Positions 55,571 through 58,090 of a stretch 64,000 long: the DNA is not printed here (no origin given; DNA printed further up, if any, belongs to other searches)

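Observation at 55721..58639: Phage-encoded ClpA (with ClpP-docking IGF loop) adjacent to a J-domain protein; GroES homolog nearby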

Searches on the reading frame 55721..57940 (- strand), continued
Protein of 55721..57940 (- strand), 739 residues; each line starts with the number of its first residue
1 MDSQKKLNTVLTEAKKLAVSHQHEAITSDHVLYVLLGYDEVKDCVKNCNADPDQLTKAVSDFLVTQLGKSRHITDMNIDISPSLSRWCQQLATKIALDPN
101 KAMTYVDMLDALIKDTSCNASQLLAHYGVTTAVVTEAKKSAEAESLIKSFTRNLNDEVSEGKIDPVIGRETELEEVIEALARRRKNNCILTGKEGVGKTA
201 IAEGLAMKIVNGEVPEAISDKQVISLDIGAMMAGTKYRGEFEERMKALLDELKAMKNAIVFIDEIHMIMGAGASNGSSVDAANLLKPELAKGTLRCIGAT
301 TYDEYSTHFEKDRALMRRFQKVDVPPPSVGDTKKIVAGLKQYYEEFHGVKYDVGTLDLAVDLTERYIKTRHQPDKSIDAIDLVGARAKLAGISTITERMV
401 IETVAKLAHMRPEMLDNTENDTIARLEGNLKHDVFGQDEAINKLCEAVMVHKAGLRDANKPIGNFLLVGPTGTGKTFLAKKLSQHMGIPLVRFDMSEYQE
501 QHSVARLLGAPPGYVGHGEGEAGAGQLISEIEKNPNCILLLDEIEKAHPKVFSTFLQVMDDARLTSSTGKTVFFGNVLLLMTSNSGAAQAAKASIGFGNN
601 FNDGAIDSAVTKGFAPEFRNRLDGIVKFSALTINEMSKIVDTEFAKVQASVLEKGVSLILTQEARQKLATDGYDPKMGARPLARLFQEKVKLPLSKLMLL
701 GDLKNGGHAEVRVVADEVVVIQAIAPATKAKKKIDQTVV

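Call 25: find_encoding_contigs(protein=P0012, flank=8000, max_places=2)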
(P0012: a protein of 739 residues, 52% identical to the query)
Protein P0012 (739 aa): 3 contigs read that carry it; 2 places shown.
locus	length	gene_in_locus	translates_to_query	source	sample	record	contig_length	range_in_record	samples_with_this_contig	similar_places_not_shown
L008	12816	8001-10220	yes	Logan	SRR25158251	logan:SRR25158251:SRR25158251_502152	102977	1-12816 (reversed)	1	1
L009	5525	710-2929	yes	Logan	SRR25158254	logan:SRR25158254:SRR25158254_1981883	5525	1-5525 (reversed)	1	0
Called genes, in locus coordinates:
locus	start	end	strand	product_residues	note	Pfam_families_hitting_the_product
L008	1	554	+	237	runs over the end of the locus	-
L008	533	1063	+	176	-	PF07733:DNA_pol3_alpha (weak)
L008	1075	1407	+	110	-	-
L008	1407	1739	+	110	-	-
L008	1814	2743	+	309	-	PF03215:Rad17 (weak), PF13173:AAA_14 (weak), PF13401:AAA_22 (faint), PF00004:AAA, PF13177:DNA_pol3_delta2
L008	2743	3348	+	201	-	-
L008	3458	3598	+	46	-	-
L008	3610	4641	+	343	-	PF00478:IMPDH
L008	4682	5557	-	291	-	PF02562:PhoH, PF00270:DEAD (faint), PF13245:AAA_19 (weak), PF13604:AAA_30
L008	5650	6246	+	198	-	-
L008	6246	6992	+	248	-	-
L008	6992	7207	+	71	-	PF01176:eIF-1a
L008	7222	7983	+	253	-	PF00226:DnaJ, PF01556:DnaJ_C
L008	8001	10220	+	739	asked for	PF02861:Clp_N, PF13191:AAA_16 (weak), PF00004:AAA, PF17871:AAA_lid_9, PF00004:AAA, PF07724:AAA_2, PF07728:AAA_5, PF10431:ClpB_D2-small, +12 more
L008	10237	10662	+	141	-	PF26908:Phage_T4_Y05C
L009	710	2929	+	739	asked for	PF02861:Clp_N, PF13191:AAA_16 (weak), PF00004:AAA, PF17871:AAA_lid_9, PF00004:AAA, PF07724:AAA_2, PF07728:AAA_5, PF10431:ClpB_D2-small, +12 more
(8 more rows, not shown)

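Call 26: find_encoding_contigs(protein=P0002, flank=8000, max_places=2)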
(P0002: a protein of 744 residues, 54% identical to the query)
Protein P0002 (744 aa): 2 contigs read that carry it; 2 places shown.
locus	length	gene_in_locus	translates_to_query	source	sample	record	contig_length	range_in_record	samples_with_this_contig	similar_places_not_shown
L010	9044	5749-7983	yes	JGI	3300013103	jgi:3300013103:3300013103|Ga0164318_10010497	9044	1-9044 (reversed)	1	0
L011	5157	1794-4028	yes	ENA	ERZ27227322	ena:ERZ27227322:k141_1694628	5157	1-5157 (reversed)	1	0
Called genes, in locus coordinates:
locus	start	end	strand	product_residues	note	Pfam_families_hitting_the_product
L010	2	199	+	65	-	?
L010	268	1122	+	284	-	-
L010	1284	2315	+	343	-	-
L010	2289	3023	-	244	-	PF02562:PhoH, PF13604:AAA_30 (weak), PF13245:AAA_19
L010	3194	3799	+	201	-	-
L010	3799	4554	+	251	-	-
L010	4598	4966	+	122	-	-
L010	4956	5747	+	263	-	PF00226:DnaJ, PF01556:DnaJ_C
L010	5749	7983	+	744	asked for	PF02861:Clp_N, PF00004:AAA, PF17871:AAA_lid_9, PF00158:Sigma54_activat (weak), PF00004:AAA, PF07724:AAA_2, PF07728:AAA_5, PF10431:ClpB_D2-small, +10 more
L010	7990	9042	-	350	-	?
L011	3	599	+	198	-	?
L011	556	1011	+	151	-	-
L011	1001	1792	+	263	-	PF00226:DnaJ, PF01556:DnaJ_C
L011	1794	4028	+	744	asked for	PF02861:Clp_N, PF00004:AAA, PF17871:AAA_lid_9, PF00158:Sigma54_activat (weak), PF00004:AAA, PF07724:AAA_2, PF07728:AAA_5, PF10431:ClpB_D2-small, +10 more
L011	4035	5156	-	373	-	?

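Call 32: find_related_loci(query=A1, collection=viral_contigs, flank=6000)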
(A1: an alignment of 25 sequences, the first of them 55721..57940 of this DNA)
Query A1 (739 aa) in viral_contigs; peptide patterns used: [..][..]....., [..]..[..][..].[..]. (x = any residue, [..] = any of these).
600 stretches matched a pattern (row limit reached: there are more); 581 encode a relative of the query (tblastn E <= 1e-3); the best 80 are kept; 80 distinct loci.
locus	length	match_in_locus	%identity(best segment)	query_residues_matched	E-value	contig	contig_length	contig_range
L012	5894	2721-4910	51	1-720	0e+0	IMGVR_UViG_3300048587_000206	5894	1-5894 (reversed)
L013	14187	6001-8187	50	7-727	0e+0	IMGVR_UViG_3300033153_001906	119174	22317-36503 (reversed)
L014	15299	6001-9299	49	3-721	0e+0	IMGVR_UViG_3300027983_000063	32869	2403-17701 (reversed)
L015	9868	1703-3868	49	5-720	0e+0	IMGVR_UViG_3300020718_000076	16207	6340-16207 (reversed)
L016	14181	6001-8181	50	3-720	0e+0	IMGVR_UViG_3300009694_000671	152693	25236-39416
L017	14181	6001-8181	50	3-720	0e+0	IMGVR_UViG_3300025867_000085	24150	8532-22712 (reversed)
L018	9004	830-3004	49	3-720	0e+0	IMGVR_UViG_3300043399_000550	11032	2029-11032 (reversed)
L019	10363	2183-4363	49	3-721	0e+0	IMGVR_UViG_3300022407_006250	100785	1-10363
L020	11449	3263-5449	50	2-720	0e+0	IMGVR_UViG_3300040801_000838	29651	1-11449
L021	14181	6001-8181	48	3-720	0e+0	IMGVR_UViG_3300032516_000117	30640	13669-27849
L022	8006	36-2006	52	81-730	0e+0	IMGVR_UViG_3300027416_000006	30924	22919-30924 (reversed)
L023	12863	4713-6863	49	10-716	0e+0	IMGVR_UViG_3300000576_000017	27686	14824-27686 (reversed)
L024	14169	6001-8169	47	6-713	0e+0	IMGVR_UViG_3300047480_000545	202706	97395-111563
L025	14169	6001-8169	47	6-713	0e+0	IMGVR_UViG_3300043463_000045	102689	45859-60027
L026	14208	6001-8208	46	6-719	0e+0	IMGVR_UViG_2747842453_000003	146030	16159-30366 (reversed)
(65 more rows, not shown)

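Call 45: find_related_loci(query=A1, collection=genome_contigs, flank=2500)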
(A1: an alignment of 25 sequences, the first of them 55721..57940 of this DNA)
Query A1 (739 aa) in genome_contigs; peptide patterns used: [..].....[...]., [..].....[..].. (x = any residue, [..] = any of these).
600 stretches matched a pattern (row limit reached: there are more); 599 encode a relative of the query (tblastn E <= 1e-3); the best 80 are kept; 80 distinct loci.
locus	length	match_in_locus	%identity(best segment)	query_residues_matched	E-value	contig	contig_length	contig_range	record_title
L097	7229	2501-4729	44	5-719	0e+0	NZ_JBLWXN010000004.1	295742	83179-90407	MAG: Terasakiella sp. isolate EA21-01 A21.003.metabat.1RE.5K@4, whole genome shotgun sequence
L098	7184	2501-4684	45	7-707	0e+0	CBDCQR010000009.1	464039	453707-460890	MAG: Alphaproteobacteria bacterium isolate 0c7eebbd-8401-49bd-bf8d-b91b5e99145f genome assembly, contig: contig_9, whole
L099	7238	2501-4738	44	7-727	0e+0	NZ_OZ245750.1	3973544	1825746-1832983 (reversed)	MAG: Sphingomonas sp. isolate e41351ef-c72c-4ba3-a6c9-9ac2f2958165 chromosome 1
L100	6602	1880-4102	45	5-720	0e+0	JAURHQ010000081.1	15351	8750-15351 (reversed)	MAG: Gammaproteobacteria bacterium isolate SFB_657D_100_21 NODE_81_length_15351_cov_2.597093, whole genome shotgun seque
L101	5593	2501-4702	44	5-713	0e+0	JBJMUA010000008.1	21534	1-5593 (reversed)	MAG: Sphingomicrobium sp. isolate 12C16O_168h_50_P10_coass_bin_19 k141_4062265, whole genome shotgun sequence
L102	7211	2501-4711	44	4-711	0e+0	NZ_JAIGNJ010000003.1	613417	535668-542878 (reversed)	Qipengyuania vesicularis strain 1NDH10 NODE_3_length_613417_cov_231.948562, whole genome shotgun sequence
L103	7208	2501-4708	45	5-719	0e+0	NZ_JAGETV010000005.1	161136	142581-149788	Thiomicrorhabdus marina strain 6S2-11 scaffold_5_length=161137, whole genome shotgun sequence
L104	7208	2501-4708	44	7-713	0e+0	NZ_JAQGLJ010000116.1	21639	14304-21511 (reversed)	MAG: Sphingomonas bacterium isolate RYN_532 scaffold_745534, whole genome shotgun sequence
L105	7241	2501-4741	44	2-717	0e+0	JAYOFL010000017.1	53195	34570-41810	MAG: Rhodospirillales bacterium isolate 139551_S153_metabat_bins_2.tsv.079 NODE_526_length_53195_cov_10.200772, whole ge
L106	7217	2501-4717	44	22-733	0e+0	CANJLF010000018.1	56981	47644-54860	MAG: Candidatus Marinimicrobia bacterium isolate RH-23may17-65 genome assembly, contig: RH-23may17-C3860, whole genome s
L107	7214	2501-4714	44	7-713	0e+0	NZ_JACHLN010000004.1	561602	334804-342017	Sphingomonas kyeonggiensis strain S00224 Ga0436334_04, whole genome shotgun sequence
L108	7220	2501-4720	44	5-717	0e+0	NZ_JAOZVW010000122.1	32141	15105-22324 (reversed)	MAG: Sphingopyxis sp. isolate bin C_3_2 C_3_3_544_length_32141_cov_16, whole genome shotgun sequence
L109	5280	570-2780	44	5-713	0e+0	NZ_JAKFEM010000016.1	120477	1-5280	MAG: Sphingopyxis sp. isolate LC073 contig-124_129, whole genome shotgun sequence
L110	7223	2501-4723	43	5-716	0e+0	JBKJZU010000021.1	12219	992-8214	MAG: Micropepsaceae bacterium isolate swi_bin.26 k127_10844141, whole genome shotgun sequence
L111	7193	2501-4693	45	5-707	0e+0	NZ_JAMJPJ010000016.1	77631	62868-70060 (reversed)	Halomonas llamarensis strain ATCHA 16_length_77631_cov_23.692661, whole genome shotgun sequence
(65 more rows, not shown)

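Call 46: search_protein_families(library=phrogs, proteins=[window:55721-57940:-], max_evalue=0.001)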
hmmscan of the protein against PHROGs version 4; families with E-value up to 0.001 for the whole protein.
window:55721-57940:- (739 aa): 31 families (the best 25 are shown)
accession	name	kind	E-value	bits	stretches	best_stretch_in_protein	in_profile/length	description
phrog_4871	-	other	3.6e-243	810.4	1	4-723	9-757/764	ATP-dependent protease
phrog_4339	-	unknown function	2.7e-18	67.4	1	464-500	53-89/552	-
phrog_8638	-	unknown function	6.7e-18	65.6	2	465-550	308-379/568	-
phrog_10401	-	other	3.3e-16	60.1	2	465-546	463-529/667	ATPase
phrog_3757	-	unknown function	2.9e-15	57.5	2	460-497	124-161/367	-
phrog_249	-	moron, auxiliary metabolic gene and host takeover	2.6e-13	51.1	1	460-566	125-224/380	porphyrin biosynthesis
phrog_168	-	DNA, RNA and nucleotide metabolism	6.9e-11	43.4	1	460-560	40-125/314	clamp loader of DNA polymerase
phrog_296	-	integration and excision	1e-08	35.4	1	96-266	219-398/626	DNA transposition protein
phrog_11838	-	DNA, RNA and nucleotide metabolism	2.2e-08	34.7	1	433-507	18-85/420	clamp loader of DNA polymerase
phrog_5846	-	DNA, RNA and nucleotide metabolism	5.1e-08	33.6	0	163-328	15-154/380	clamp loader of DNA polymerase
phrog_9172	-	unknown function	7.4e-08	32.6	0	459-497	104-142/509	-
phrog_16448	-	other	1.4e-07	31.2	1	453-568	440-548/680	ATPase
phrog_3277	-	DNA, RNA and nucleotide metabolism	1.5e-07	32.4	0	181-265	6-87/168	DnaC-like helicase loader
phrog_29395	-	unknown function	1.6e-07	31.7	1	436-562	157-296/531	-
phrog_2107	-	other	1.8e-07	32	0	466-497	7-38/201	thymidylate kinase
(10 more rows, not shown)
